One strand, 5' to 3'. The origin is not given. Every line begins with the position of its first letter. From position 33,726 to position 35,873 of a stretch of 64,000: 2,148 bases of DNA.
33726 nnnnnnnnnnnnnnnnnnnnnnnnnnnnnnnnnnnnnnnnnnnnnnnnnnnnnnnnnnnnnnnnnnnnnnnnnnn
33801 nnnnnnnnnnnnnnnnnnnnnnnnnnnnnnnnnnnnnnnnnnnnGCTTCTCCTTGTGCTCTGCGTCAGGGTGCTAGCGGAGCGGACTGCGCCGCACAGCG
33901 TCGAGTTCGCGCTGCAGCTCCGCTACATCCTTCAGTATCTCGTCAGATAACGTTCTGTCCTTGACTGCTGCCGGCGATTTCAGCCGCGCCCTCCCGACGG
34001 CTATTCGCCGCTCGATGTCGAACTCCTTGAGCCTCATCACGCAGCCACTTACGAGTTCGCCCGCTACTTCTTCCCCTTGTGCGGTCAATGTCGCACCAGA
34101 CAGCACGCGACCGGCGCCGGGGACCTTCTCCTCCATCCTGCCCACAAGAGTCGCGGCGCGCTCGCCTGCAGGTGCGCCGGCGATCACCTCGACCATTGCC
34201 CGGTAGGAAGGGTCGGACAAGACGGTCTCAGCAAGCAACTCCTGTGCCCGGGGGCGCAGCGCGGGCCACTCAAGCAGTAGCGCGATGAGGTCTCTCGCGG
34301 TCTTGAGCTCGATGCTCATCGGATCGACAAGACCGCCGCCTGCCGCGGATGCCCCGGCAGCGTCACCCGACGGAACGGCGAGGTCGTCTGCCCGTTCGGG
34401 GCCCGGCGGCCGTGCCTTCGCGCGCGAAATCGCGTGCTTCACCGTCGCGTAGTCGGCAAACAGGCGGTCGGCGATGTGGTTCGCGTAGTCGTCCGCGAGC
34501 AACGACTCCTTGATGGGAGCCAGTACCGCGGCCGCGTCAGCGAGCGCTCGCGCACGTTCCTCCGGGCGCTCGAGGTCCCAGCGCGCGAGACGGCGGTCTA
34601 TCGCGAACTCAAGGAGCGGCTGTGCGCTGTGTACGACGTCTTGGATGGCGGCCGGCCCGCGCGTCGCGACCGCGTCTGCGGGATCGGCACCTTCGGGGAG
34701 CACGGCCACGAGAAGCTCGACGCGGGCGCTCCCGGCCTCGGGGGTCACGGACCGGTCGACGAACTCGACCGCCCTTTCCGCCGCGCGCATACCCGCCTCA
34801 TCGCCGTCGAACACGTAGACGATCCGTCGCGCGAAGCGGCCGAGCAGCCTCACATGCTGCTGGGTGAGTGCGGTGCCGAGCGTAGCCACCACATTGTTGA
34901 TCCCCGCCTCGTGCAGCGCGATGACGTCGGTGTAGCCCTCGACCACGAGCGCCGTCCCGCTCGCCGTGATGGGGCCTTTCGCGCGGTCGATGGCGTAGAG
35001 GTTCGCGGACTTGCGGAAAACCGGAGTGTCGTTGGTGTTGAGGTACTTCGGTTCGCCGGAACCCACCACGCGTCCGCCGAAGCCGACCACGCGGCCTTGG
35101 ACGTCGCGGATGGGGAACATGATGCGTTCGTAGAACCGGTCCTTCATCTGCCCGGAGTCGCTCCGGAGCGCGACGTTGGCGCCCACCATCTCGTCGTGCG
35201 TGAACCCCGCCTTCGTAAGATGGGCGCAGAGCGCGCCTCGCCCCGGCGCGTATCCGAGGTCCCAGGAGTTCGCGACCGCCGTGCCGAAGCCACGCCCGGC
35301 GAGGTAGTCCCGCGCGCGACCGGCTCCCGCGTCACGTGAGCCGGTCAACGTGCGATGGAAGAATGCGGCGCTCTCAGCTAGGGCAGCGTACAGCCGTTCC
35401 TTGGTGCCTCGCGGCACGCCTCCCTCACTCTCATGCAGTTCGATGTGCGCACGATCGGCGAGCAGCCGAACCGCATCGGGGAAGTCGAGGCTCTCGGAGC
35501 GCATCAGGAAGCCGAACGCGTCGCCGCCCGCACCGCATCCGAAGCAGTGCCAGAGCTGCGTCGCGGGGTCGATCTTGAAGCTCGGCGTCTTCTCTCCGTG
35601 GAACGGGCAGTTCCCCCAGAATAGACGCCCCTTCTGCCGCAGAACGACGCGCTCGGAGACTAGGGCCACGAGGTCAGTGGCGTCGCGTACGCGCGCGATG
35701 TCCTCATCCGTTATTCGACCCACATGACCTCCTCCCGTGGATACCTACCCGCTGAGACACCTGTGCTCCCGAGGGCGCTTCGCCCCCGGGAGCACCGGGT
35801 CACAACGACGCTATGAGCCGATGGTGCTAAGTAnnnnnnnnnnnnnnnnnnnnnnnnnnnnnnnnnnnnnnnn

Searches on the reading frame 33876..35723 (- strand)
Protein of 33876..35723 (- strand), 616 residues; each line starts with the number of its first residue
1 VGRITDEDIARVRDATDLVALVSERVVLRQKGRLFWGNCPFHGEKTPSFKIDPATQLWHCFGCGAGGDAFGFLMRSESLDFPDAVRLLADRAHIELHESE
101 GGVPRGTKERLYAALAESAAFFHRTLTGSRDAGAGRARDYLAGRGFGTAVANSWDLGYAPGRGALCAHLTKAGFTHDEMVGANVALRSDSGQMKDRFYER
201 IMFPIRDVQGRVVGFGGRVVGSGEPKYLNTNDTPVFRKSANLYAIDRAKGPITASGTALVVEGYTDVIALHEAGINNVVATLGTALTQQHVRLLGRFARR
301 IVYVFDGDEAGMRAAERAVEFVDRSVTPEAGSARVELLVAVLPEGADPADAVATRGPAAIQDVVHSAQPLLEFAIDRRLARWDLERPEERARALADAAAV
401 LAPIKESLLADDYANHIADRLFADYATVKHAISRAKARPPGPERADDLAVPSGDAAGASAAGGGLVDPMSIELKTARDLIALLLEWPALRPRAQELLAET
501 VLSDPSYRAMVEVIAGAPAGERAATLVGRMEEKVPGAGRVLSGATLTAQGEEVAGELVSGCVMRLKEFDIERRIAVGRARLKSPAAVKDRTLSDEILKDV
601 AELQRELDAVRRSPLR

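Call 61: search_protein_families(library=pfam, proteins=[window:33876-35723:-], max_evalue=0.00001)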
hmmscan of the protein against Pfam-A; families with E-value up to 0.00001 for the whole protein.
window:33876-35723:- (616 aa): 6 families
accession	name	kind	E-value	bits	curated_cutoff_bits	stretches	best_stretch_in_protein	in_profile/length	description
PF08275.17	DNAG_N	-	1.5e-33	116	26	1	134-249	11-128/128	DNA primase catalytic core, N-terminal domain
PF01807.25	Zn_ribbon_DnaG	-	4.3e-31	107.1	24.9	1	5-98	2-95/98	CHC2 zinc finger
PF13662.12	Toprim_4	-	2.8e-19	69.6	25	1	257-320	2-72/85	Toprim domain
PF13155.12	Toprim_2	-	3.9e-18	66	22.1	1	260-350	2-86/88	Toprim-like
PF01751.28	Toprim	-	1.5e-13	51.2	23.1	1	258-328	2-86/96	Toprim domain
PF10410.14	DnaB_bind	-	1.3e-07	32.1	20.6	1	372-421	2-51/56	DnaB-helicase binding domain of primase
